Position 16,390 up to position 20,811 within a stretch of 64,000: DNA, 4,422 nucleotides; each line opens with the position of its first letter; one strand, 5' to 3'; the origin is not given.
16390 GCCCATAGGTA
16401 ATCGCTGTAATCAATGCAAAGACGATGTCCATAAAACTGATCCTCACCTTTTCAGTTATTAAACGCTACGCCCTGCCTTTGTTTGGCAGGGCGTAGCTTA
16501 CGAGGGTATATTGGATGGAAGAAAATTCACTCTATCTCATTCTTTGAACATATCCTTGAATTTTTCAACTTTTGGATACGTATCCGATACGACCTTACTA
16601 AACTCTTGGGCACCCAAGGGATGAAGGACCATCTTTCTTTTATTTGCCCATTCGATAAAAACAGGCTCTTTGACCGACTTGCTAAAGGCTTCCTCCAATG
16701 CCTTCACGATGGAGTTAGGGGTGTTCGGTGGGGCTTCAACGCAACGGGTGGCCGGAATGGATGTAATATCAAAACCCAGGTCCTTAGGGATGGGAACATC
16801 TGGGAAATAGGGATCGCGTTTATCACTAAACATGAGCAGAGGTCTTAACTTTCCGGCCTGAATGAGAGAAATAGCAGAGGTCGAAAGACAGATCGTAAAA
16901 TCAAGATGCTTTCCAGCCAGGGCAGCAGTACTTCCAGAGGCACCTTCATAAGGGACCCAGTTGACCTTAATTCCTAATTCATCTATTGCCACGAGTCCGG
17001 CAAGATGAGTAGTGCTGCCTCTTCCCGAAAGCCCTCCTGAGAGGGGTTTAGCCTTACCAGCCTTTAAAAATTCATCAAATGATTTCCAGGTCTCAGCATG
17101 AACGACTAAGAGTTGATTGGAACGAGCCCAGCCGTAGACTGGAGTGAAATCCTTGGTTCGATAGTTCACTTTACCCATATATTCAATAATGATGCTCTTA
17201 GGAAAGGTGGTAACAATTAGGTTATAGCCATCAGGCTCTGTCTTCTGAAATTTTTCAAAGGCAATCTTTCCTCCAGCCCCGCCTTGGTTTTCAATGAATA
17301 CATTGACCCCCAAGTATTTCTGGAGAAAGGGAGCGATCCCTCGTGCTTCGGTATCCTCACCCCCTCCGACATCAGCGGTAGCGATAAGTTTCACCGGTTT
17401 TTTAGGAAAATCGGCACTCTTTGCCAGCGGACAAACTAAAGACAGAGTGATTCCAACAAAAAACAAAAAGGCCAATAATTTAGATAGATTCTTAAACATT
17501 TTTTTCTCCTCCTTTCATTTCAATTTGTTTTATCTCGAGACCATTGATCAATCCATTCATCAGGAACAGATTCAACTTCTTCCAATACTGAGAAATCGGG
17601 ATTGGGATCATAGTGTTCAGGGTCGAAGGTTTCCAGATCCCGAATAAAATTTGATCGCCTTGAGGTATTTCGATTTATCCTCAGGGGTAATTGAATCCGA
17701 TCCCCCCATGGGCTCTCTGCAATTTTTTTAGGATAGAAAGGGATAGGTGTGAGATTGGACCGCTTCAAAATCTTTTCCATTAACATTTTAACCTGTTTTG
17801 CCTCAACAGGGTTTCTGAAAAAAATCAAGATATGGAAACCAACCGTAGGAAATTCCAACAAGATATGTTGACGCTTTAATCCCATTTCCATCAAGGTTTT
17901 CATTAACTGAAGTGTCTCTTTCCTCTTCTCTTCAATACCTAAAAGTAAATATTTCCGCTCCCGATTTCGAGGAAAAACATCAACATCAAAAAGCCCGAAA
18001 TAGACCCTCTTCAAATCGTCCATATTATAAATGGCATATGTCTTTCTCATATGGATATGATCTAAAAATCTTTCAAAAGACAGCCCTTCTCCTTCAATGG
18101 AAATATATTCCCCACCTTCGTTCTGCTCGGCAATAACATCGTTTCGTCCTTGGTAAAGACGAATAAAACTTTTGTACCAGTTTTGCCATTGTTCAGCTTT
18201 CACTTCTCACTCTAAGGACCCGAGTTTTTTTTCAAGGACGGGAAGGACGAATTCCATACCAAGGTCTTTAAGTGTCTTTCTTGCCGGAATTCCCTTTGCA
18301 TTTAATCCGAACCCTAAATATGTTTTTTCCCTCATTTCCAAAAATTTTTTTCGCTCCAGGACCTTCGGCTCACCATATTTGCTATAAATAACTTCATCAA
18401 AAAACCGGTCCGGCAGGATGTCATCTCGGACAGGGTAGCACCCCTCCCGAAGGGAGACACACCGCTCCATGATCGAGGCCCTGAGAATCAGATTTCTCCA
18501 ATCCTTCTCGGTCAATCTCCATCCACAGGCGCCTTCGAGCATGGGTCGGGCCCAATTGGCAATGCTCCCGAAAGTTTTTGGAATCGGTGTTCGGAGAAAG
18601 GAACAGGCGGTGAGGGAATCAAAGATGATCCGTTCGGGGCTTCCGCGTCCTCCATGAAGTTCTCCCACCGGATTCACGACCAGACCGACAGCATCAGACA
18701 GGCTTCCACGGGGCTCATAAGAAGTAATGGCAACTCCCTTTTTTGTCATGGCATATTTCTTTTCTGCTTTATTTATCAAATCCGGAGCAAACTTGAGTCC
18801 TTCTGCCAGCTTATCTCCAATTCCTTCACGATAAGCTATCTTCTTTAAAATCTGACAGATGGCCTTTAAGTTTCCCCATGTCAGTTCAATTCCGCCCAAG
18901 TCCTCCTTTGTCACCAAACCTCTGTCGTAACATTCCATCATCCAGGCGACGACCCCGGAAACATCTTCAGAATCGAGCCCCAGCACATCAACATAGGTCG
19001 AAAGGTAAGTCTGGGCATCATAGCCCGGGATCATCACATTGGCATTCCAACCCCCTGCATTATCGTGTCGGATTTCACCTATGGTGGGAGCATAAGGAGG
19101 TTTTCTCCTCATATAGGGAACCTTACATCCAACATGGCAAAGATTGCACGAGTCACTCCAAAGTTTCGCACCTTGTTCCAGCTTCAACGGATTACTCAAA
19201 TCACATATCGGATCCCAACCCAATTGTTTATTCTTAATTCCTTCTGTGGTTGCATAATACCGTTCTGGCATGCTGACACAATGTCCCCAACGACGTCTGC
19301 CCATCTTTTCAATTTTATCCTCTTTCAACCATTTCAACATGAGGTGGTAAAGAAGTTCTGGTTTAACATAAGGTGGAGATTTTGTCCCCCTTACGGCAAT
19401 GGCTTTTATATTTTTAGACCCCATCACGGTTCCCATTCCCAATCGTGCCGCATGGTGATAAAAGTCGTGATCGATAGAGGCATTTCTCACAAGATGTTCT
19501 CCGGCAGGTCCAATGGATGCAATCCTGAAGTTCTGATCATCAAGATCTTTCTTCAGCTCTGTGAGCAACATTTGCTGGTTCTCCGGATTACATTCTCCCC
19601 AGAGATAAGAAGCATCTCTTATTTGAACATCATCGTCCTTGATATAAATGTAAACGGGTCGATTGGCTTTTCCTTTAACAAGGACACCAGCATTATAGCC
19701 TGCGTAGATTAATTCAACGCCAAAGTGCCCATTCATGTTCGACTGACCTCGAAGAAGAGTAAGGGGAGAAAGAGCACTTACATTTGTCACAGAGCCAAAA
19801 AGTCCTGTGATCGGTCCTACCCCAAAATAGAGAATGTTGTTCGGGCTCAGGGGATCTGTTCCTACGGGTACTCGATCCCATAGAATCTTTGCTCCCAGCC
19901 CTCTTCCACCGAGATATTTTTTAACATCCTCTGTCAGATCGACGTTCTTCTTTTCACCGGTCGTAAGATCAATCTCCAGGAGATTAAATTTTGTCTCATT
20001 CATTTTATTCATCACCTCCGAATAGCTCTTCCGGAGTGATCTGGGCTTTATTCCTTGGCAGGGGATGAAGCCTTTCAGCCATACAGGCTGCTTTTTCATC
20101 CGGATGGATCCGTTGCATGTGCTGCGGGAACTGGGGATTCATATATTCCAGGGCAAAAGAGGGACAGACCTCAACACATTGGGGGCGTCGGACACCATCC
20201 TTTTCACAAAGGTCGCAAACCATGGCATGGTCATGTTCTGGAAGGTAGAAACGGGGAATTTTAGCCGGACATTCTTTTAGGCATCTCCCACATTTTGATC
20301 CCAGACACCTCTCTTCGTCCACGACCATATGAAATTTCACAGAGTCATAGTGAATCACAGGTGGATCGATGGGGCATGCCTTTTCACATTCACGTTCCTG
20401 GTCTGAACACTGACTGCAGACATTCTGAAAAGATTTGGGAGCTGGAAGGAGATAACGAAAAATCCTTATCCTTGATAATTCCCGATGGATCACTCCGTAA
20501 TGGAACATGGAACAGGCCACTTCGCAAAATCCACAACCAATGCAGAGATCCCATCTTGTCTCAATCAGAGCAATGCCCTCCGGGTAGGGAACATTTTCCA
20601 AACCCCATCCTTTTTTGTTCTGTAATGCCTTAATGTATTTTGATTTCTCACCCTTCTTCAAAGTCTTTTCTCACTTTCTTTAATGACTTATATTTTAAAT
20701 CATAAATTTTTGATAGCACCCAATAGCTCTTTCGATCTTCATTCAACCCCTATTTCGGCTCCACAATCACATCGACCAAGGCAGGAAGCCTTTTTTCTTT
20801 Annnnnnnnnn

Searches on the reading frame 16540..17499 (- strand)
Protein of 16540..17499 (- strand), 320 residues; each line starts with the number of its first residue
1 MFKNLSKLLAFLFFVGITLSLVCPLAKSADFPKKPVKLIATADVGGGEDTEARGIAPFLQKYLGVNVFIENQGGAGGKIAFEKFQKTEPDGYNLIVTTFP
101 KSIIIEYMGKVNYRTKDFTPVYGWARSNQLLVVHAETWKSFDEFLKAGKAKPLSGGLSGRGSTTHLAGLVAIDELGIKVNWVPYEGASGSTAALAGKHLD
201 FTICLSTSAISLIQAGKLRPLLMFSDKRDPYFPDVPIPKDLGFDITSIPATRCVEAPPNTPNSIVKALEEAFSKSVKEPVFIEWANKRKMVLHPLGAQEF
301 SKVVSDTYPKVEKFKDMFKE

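Call 50: search_protein_families(library=pfam, proteins=[window:16540-17499:-], max_evalue=0.001)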
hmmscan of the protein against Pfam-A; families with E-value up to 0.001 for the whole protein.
window:16540-17499:- (320 aa): 1 family
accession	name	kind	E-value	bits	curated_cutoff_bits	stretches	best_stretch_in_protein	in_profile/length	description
PF03401.19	TctC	-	3.2e-41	142.1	27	1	52-311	2-265/274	Tripartite tricarboxylate transporter family receptor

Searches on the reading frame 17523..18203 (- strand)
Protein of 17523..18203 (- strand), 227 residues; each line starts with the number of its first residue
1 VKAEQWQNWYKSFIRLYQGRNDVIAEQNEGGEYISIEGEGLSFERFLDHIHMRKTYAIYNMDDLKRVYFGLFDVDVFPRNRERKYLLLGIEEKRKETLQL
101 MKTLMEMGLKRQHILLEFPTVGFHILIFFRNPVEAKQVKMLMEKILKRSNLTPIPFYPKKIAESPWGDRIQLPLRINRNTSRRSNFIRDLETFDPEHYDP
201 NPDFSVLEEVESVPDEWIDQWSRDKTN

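Call 50: search_protein_families(library=pfam, proteins=[window:17523-18203:-], max_evalue=0.001)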
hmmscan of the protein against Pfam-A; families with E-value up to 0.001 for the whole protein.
window:17523-18203:- (227 aa): 1 family
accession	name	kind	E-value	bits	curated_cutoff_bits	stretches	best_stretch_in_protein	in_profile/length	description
PF22548.2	AEP-TOTE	-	2.8e-14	53.7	27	1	41-217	61-226/230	TOTE conflict system, Archaeo-Eukaryotic Primase domain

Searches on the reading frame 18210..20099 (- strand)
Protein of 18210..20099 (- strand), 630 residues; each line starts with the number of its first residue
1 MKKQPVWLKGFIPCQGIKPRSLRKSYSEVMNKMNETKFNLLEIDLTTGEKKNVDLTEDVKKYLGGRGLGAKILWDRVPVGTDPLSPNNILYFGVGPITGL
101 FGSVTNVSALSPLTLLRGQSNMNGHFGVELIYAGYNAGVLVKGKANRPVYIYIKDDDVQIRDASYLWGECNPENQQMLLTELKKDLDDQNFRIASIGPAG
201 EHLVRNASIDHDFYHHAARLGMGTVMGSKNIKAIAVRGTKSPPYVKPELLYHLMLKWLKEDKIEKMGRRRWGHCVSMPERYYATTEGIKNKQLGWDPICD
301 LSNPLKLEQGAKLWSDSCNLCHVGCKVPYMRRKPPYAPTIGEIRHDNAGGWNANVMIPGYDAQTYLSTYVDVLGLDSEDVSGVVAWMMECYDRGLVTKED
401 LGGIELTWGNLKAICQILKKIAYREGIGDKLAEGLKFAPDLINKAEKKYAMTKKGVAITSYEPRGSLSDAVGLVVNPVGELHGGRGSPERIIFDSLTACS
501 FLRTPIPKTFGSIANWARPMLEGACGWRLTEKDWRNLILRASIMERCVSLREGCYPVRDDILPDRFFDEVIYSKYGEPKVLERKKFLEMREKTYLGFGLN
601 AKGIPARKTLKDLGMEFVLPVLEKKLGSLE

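Call 10: search_protein_families(library=pfam, proteins=[window:18210-20099:-], max_evalue=0.001)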
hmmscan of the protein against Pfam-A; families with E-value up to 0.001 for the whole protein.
window:18210-20099:- (630 aa): 2 families
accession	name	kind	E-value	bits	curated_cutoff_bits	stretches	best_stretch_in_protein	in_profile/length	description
PF02730.20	AFOR_N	-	6.6e-63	212.5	29.8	1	40-239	3-199/199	Aldehyde ferredoxin oxidoreductase, N-terminal domain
PF01314.23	AFOR_C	-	4.1e-54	184.6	27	2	311-482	63-233/385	Aldehyde ferredoxin oxidoreductase, domains 2 & 3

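Call 45: search_protein_families(library=ncbifam, proteins=[window:18210-20099:-], max_evalue=0.00001)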
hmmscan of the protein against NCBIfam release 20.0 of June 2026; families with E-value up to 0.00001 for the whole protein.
window:18210-20099:- (630 aa): 2 families
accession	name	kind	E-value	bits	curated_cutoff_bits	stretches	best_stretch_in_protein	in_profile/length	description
NF007354.0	PRK09849.1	equivalog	1.2e-49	169.5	868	1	38-241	10-209/703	aldehyde ferredoxin oxidoreductase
NF040818.1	GAPOR_Arch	equivalog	1.8e-06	26.5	1300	0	37-200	2-179/654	glyceraldehyde-3-phosphate:ferredoxin oxidoreductase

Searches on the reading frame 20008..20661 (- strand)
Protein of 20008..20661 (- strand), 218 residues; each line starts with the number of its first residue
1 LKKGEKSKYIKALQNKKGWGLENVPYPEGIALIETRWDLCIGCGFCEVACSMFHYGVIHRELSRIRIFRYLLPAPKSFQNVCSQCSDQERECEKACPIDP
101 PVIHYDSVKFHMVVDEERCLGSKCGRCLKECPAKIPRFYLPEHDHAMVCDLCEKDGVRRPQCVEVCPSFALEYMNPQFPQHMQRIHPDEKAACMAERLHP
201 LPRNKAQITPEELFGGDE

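Call 77: search_protein_families(library=pfam, proteins=[window:20008-20661:-], max_evalue=0.01)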
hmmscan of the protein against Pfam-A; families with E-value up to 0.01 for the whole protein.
window:20008-20661:- (218 aa): 11 families
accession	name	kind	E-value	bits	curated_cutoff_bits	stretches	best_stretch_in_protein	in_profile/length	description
PF12838.12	Fer4_7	-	6.5e-10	39.8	27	2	82-135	2-52/52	4Fe-4S dicluster domain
PF12837.12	Fer4_6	-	6.9e-09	35.7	25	2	112-134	2-22/24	4Fe-4S binding domain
PF12797.12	Fer4_2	-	4.1e-08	33.1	24.5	2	111-133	2-22/22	4Fe-4S binding domain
PF13187.11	Fer4_9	-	3.6e-06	27.4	27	1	82-134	2-50/52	4Fe-4S dicluster domain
PF25160.1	LdpA_Fe-S-bd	-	2.2e-05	24.6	27.6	1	86-134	3-41/49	LdpA Fe-S cluster-binding domain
PF13237.11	Fer4_10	-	0.00027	21.2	25.5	1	111-167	1-53/53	4Fe-4S dicluster domain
PF00037.32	Fer4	-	0.00029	21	21.1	1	37-50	5-18/24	4Fe-4S binding domain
PF13534.11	Fer4_17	-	0.00053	20.9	22.2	0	33-52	39-58/61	4Fe-4S dicluster domain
PF13183.11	Fer4_8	-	0.0034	18.3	27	1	38-98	3-66/68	4Fe-4S dicluster domain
PF12800.12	Fer4_4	-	0.0068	17.1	24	1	38-52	2-16/17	4Fe-4S binding domain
PF12798.12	Fer4_3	-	0.0085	17.3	27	0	123-134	3-14/15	4Fe-4S binding domain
